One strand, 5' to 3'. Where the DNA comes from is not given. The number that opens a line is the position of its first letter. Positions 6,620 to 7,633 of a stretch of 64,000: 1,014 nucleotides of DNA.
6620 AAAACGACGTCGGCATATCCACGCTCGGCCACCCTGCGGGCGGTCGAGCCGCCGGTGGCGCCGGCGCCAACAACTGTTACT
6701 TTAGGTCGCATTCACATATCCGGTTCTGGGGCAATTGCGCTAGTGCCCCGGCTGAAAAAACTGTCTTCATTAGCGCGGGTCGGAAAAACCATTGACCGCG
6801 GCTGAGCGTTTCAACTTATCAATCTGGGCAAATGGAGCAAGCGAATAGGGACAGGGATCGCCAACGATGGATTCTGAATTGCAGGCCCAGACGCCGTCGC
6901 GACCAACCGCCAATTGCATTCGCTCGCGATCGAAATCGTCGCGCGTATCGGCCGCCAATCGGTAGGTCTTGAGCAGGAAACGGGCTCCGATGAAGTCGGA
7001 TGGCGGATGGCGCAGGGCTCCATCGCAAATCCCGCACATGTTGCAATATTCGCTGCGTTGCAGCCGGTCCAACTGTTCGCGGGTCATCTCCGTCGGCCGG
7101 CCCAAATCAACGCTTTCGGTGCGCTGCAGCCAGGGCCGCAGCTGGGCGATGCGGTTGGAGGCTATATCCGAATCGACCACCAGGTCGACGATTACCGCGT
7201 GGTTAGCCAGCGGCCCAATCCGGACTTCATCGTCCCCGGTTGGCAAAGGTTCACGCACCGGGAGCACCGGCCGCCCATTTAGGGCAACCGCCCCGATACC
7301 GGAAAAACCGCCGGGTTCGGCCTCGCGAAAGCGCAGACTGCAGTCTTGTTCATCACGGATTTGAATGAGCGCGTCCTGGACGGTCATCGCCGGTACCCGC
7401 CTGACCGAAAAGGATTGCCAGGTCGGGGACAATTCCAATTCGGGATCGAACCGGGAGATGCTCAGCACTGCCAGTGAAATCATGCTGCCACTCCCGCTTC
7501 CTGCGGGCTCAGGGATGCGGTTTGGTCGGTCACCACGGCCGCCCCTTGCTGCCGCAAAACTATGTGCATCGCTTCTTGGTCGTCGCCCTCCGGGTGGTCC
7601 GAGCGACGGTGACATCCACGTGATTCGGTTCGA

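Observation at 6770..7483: SdhB-like protein keeps exactly the four [4Fe-4S] ligands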

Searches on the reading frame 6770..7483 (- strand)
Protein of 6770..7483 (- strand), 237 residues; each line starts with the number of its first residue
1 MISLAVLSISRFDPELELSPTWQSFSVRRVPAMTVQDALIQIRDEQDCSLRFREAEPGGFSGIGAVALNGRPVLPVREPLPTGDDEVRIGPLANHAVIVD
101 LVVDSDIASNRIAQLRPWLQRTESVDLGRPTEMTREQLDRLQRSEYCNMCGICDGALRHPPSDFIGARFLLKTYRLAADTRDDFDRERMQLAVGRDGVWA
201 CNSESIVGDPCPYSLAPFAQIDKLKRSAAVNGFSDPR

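Call 3: search_protein_families(library=pfam, proteins=[window:6770-7483:-], max_evalue=0.1)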
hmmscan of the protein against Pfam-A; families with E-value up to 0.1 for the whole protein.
window:6770-7483:- (237 aa): 1 family
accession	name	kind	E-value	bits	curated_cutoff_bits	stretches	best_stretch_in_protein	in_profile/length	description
PF13085.11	Fer2_3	-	1.4e-13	51.2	27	1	7-106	2-103/107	2Fe-2S iron-sulfur cluster binding domain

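Call 4: search_solved_structures(query=window:6770-7483:-, max_evalue=1, show_alignments=3)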
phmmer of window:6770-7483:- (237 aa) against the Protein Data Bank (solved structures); distinct sequences matched with E-value up to 1: 24.
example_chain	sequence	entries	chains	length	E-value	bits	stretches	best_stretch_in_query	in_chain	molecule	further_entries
9fq7_2N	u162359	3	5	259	4.8e-22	81.9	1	8-229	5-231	Succinate dehydrogenase [ubiquinone] iron-sulfur subunit, mitochondrial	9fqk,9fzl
3vr8_B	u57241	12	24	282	2.2e-18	70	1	7-225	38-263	Iron-sulfur subunit of succinate dehydrogenase | Succinate dehydrogenase [ubiquinone] iron-sulfur subunit, mitochondrial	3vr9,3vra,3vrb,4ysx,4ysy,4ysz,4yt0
2bs2_B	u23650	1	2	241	1e-17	67.8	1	6-227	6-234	QUINOL-FUMARATE REDUCTASE IRON-SULFUR SUBUNIT B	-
1e7p_B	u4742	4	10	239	1.2e-17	67.6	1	6-227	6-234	Fumarate reductase iron-sulfur subunit | FUMARATE REDUCTASE IRON-SULFUR PROTEIN | QUINOL-FUMARATE REDUCTASE IRON-SULFUR SUBUNIT B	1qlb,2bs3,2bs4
3abv_B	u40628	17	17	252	2.1e-17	66.8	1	8-229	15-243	Succinate dehydrogenase [ubiquinone] iron-sulfur subunit, mitochondrial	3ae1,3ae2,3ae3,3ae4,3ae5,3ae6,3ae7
1zoy_B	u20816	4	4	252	2.1e-17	66.8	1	8-229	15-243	Iron-sulfur protein | Succinate dehydrogenase [ubiquinone] iron-sulfur subunit, mitochondrial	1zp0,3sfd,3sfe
4ytp_B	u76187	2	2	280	2.9e-17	66.3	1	8-229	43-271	Succinate dehydrogenase [ubiquinone] iron-sulfur subunit, mitochondrial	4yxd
8gs8_B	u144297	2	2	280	7.6e-17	64.9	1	8-229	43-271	Succinate dehydrogenase [ubiquinone] iron-sulfur subunit, mitochondrial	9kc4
5xmj_B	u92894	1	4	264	7.8e-17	64.9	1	5-231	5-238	Succinate dehydrogenase iron-sulfur subunit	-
9kpt_B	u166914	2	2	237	2.8e-16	63.1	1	8-229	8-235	Succinate dehydrogenase [ubiquinone] iron-sulfur subunit, mitochondrial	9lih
9kq3_B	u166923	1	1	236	3.2e-16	62.9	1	8-229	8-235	Succinate dehydrogenase [ubiquinone] iron-sulfur subunit, mitochondrial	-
9kps_B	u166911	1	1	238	3.3e-16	62.8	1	8-229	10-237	Succinate dehydrogenase [ubiquinone] iron-sulfur subunit, mitochondrial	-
9qdl_B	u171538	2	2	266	4.3e-16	62.5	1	8-229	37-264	Succinate dehydrogenase [ubiquinone] iron-sulfur subunit, mitochondrial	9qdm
9lig_B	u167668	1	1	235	4.4e-16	62.4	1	8-228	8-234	Succinate dehydrogenase [ubiquinone] iron-sulfur subunit, mitochondrial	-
1kf6_B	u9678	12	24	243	6.5e-16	61.9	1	7-225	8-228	FUMARATE REDUCTASE IRON-SULFUR PROTEIN | Fumarate reductase iron-sulfur subunit | Fumarate reductase (Anaerobic), Fe-S subunit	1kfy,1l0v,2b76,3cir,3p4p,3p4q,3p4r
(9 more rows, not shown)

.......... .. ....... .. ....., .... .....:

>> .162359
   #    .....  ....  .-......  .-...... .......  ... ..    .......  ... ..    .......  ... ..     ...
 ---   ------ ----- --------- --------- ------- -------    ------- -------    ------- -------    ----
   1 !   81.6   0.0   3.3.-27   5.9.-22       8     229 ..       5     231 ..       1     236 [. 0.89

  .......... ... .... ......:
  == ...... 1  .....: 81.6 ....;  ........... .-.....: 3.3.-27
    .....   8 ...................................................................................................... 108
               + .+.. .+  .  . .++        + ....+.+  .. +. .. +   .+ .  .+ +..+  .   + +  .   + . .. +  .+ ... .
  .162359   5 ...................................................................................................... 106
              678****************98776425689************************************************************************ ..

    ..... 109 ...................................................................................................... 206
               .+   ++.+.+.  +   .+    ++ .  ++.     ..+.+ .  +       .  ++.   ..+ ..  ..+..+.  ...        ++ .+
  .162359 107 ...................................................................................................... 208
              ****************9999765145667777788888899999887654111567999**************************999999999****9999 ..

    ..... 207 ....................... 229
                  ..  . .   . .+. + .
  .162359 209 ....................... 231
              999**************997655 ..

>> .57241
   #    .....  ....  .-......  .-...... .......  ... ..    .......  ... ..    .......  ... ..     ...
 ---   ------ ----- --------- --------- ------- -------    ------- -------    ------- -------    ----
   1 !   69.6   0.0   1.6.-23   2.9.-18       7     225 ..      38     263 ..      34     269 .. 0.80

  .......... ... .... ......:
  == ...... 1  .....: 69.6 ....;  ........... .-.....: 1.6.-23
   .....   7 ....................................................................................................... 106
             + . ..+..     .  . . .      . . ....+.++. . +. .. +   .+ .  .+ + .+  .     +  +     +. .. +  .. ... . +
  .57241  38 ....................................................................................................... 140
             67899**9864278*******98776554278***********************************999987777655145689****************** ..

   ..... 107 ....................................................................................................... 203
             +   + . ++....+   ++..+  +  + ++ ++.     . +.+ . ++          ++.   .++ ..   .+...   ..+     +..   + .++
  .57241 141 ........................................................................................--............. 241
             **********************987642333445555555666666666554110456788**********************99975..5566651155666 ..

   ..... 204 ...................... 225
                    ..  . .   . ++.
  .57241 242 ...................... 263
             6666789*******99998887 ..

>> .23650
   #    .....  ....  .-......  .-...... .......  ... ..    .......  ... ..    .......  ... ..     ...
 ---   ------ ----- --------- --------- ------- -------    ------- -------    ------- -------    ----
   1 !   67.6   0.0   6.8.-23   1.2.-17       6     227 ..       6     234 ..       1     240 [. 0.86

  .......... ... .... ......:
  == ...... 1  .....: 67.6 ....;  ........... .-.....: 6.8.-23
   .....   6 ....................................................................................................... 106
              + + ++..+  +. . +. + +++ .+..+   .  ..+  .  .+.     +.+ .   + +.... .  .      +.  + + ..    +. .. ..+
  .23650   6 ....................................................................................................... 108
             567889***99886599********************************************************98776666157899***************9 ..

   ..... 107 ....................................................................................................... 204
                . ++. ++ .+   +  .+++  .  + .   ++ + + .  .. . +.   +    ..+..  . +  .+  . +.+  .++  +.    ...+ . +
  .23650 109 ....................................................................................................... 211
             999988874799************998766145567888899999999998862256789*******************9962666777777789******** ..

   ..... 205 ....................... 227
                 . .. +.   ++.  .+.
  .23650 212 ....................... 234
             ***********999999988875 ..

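Call 5: find_homologous_proteins(query=window:6770-7483:-, max_evalue=0.00001)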
Query window:6770-7483:- (237 aa): 9 proteins with E <= 0.00001 among 863 candidates.
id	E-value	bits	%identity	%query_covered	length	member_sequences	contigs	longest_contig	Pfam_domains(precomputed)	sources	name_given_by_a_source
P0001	1.7e-155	534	100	100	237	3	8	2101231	PF13085.12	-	-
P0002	3.5e-109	382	71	100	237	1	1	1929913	PF13085.12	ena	-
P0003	1.2e-108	380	70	100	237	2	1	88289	PF13085.12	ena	-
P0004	2.9e-107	376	69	100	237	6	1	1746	PF13085.12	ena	-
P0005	3.6e-107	375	69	100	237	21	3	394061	PF13085.12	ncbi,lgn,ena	-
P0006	1.6e-106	373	71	100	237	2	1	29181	PF13085.12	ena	-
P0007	2.7e-106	373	69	100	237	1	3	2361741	PF13085.12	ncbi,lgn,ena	-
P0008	9.3e-106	371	68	100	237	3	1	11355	PF13085.12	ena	-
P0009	9.3e-102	358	67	100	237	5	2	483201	PF13085.12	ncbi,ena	-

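Call 7: find_encoding_contigs(protein=P0005, flank=10000, max_places=3)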
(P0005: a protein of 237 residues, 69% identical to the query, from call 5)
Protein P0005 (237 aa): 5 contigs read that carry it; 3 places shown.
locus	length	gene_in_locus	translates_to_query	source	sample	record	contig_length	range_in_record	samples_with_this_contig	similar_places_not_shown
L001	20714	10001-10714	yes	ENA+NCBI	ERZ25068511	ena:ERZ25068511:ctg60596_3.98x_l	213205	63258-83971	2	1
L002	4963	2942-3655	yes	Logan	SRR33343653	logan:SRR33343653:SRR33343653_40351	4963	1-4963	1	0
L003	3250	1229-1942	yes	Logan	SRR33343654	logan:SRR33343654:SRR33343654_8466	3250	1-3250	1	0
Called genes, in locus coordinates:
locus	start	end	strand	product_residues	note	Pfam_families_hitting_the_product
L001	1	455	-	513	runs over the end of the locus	PF03023:MurJ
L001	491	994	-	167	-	PF01467:CTP_transf_like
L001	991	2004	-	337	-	PF00294:PfkB, PF08543:Phos_pyr_kin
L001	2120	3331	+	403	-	-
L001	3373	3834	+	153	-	PF00334:NDK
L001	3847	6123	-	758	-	PF00330:Aconitase, PF00694:Aconitase_C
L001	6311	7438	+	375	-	PF01071:GARS_A (weak), PF08442:ATP-grasp_2, PF13549:ATP-grasp_5, PF24948:Citrate_synth_N (weak), PF00549:Ligase_CoA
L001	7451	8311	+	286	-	PF02629:CoA_binding, PF13380:CoA_binding_2, PF13607:Succ_CoA_lig, PF00549:Ligase_CoA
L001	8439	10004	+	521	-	PF00890:FAD_binding_2, PF02910:Succ_DH_flav_C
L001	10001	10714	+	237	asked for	PF13085:Fer2_3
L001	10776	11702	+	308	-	PF00056:Ldh_1_N, PF02866:Ldh_1_C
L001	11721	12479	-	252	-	PF13085:Fer2_3, PF13183:Fer4_8 (weak)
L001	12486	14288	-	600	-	PF00890:FAD_binding_2, PF01266:DAO (weak), PF03486:HI0933_like (faint), PF07992:Pyr_redox_2 (faint), PF02910:Succ_DH_flav_C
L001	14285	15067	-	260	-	-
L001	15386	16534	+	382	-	PF01385:OrfB_IS605, PF07282:Cas12f1-like_TNB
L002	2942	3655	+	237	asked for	PF13085:Fer2_3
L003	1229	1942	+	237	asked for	PF13085:Fer2_3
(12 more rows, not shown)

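Call 8: find_encoding_contigs(protein=P0009, flank=10000, max_places=2)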
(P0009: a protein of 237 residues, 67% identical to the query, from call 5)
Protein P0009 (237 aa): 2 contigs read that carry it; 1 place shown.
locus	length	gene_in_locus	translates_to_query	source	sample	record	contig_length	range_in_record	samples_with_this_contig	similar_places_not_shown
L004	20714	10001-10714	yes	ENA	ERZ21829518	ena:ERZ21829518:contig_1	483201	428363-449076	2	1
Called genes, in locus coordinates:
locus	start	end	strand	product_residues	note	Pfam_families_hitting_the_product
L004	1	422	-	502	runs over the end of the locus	PF03023:MurJ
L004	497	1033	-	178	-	PF01467:CTP_transf_like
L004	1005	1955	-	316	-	PF00294:PfkB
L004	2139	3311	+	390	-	PF14559:TPR_19 (faint), PF13428:TPR_14 (faint)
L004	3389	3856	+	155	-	PF00334:NDK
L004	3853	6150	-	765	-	PF00330:Aconitase, PF00694:Aconitase_C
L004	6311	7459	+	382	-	PF08442:ATP-grasp_2, PF13549:ATP-grasp_5, PF24948:Citrate_synth_N, PF00549:Ligase_CoA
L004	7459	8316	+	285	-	PF02629:CoA_binding, PF13380:CoA_binding_2 (faint), PF13607:Succ_CoA_lig, PF00549:Ligase_CoA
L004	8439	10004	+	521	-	PF00890:FAD_binding_2, PF07992:Pyr_redox_2 (faint), PF02910:Succ_DH_flav_C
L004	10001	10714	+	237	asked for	PF13085:Fer2_3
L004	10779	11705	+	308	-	PF00056:Ldh_1_N, PF02866:Ldh_1_C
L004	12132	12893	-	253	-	PF13085:Fer2_3, PF13183:Fer4_8 (weak)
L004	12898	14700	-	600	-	PF00890:FAD_binding_2, PF03486:HI0933_like (faint), PF07992:Pyr_redox_2 (faint), PF02910:Succ_DH_flav_C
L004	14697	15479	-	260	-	-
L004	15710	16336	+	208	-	PF05721:PhyH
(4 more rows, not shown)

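Call 10: find_related_loci(query=A2, collection=genome_contigs, flank=10000)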
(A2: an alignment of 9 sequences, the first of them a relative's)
Query A2 (237 aa) in genome_contigs; peptide patterns used: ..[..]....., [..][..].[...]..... (x = any residue, [..] = any of these).
145 stretches matched a pattern; 7 encode a relative of the query (tblastn E <= 1e-3); 7 distinct loci.
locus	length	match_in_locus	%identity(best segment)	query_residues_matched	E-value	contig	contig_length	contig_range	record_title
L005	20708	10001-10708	69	1-236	2e-111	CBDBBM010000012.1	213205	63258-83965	MAG: Chloroflexota bacterium isolate 236a2b73-90b3-4928-a49b-932f52c5d6ed genome assembly, contig: contig_12, whole geno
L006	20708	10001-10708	69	1-236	1e-110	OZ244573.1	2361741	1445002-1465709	MAG: Chloroflexota bacterium isolate 8e6c3dbd-1099-4de1-8cc9-1ee9581dcb45 genome assembly, chromosome: 1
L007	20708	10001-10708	67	1-236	1e-109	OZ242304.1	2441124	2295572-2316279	MAG: Chloroflexota bacterium isolate c8e22209-6560-437a-ac23-efc6ebaaf561 genome assembly, chromosome: 1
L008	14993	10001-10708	67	1-236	2e-107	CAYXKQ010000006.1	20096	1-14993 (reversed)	MAG TPA_asm: uncultured Chloroflexota bacterium isolate SRP109090_co2_72 genome assembly, contig: NODE_3740_length_20096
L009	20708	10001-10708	66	1-236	2e-105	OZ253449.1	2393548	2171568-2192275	MAG: Chloroflexota bacterium isolate 8b289e7f-9ee3-435e-915a-43c010b151c3 genome assembly, chromosome: 1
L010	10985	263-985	34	4-235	1e-34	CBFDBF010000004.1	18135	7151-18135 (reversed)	MAG TPA_asm: uncultured Gammaproteobacteria bacterium isolate SRR26215673_concoct_56 genome assembly, contig: ERZ2507348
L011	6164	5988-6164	63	1-59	2e-20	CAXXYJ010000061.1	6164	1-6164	MAG: Chloroflexota bacterium isolate 33a0fa57-2ec7-4dec-9fec-1f1b496e22b9 genome assembly, contig: contig_61, whole geno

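Call 22: search_protein_representatives(alignment_id=A2)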
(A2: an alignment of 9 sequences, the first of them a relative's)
Query: 9 sequences, 237 profile positions. Proteins with E-value up to 0.001 (for the whole library): 2357; up to 1e-10: 729; up to 1e-30: 12. The best 150 are listed.
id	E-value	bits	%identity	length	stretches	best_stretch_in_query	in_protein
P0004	1.2e-144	496.5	-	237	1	1-237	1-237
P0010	2.6e-64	233.5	-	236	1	5-234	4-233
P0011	6.3e-49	183.2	-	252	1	5-231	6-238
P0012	9.9e-37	143.3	-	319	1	5-235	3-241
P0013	8.0e-36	140.3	-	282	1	6-227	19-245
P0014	2.1e-35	138.9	-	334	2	3-190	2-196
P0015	2.3e-33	132.3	-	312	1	6-226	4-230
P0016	5.4e-33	131.0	-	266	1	2-236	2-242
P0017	6.7e-33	130.7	-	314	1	5-234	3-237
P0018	7.5e-33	130.6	-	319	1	7-232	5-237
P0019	6.8e-32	127.5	-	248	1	7-229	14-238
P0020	4.4e-31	124.8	-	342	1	6-234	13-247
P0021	1.4e-30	123.2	-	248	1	6-227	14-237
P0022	2.4e-30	122.4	-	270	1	5-227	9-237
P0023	4.5e-30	121.5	-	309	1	4-233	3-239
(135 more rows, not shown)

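Call 23: predict_structure(alignment_id=A1)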
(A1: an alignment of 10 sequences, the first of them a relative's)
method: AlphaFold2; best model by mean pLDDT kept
length: 237 residues; sequences in the alignment: 10
mean_pLDDT: 50.8   pTM: 0.41
mean pLDDT of the five models: 50.8, 46.6, 45.1, 45.0, 43.0
residues with pLDDT >= 90: 0; 70-90: 41; 50-70: 74; < 50: 122
segments of 3 or more residues with pLDDT < 50: 55-65, 73-75, 93-184, 206-219
pLDDT, mean of each block of 10 residues (from residue 1): 76 55 83 79 81 47 49 57 64 38 28 28 30 37 36 36 37 37 49 61 51 43 60 63
secondary structure, 60 per line:
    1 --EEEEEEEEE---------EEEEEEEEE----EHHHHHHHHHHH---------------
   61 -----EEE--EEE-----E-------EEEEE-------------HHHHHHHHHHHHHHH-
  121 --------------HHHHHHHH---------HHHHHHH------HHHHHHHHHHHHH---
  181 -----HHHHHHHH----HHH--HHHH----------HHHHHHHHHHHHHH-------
elements in order: E3-11 E21-29 H35-45 E66-68 E71-73 E87-91 H105-119 H135-142 H152-158 H165-177 H186-193 H203-206 H217-230

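Call 26: find_homologous_proteins(query=A4, max_evalue=1e-18)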
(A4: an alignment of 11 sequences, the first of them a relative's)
Query A4 (11 sequences) (237 aa, profile of the alignment): 229 proteins with E <= 1e-18 among 8000 candidates; the best 120 are listed.
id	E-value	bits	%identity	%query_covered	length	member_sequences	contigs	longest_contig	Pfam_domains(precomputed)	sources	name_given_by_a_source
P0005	3.7e-132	457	69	100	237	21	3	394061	PF13085.12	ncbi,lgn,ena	-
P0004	2.4e-131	455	69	100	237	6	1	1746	PF13085.12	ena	-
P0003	5.2e-131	454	70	100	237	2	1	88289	PF13085.12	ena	-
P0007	5.0e-130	450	69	100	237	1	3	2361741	PF13085.12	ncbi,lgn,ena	-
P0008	5.3e-130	450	68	100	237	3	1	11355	PF13085.12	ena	-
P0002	1.1e-129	449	71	100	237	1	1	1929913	PF13085.12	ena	-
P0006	5.4e-129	447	71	100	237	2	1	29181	PF13085.12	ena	-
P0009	6.1e-122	424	67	100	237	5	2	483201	PF13085.12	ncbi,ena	-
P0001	1.1e-121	423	100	100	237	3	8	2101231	PF13085.12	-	-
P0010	3.0e-102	359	44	96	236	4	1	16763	PF13085.12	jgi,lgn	-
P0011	1.8e-94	334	38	95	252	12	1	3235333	PF00111.33,PF13085.12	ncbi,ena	-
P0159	2.0e-90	321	38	95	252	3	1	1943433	PF00111.33,PF13085.12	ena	-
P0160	2.7e-90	320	37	96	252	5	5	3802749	PF13085.12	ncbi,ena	-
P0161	7.0e-90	319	39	95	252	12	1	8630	PF00111.33,PF13085.12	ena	-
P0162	8.5e-88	312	38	95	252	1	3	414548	PF00111.33,PF13085.12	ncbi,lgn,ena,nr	ncbi:MAG: 2Fe-2S iron-sulfur cluster-binding protein [Chloroflexi bacterium]|nr:2Fe-2S iron-sulfur c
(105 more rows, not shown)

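Call 28: find_encoding_contigs(protein=P0010, flank=10000, max_places=2)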
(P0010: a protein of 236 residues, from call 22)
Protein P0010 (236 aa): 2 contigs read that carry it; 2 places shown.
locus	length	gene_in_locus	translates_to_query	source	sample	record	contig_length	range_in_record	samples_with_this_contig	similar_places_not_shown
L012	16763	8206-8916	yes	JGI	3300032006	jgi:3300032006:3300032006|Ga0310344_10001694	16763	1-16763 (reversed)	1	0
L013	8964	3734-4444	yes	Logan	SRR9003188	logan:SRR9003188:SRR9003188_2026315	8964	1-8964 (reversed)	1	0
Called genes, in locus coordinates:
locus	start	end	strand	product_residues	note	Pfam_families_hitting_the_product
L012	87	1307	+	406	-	PF07995:GSDH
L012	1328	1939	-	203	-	PF14597:Lactamase_B_5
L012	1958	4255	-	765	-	PF00330:Aconitase, PF00694:Aconitase_C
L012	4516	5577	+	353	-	PF08442:ATP-grasp_2, PF13549:ATP-grasp_5, PF24948:Citrate_synth_N, PF00549:Ligase_CoA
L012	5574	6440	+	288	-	PF02629:CoA_binding, PF13380:CoA_binding_2 (weak), PF00549:Ligase_CoA, PF13607:Succ_CoA_lig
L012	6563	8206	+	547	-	PF00890:FAD_binding_2, PF03486:HI0933_like (faint), PF07992:Pyr_redox_2 (faint), PF02910:Succ_DH_flav_C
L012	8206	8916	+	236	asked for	PF13085:Fer2_3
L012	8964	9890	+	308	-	PF00056:Ldh_1_N, PF02866:Ldh_1_C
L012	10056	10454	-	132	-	PF02313:Fumarate_red_D, PF01127:Sdh_cyt (weak)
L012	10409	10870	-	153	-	PF02300:Fumarate_red_C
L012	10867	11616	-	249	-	PF13085:Fer2_3, PF13187:Fer4_9 (faint), PF13746:Fer4_18 (faint), PF13183:Fer4_8, PF13237:Fer4_10, PF12838:Fer4_7 (weak), PF13484:Fer4_16 (weak), PF13534:Fer4_17 (weak)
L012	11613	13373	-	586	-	PF00890:FAD_binding_2, PF07992:Pyr_redox_2 (faint), PF02910:Succ_DH_flav_C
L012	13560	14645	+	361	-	PF00296:Bac_luciferase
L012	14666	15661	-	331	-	-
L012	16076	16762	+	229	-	?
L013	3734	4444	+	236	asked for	PF13085:Fer2_3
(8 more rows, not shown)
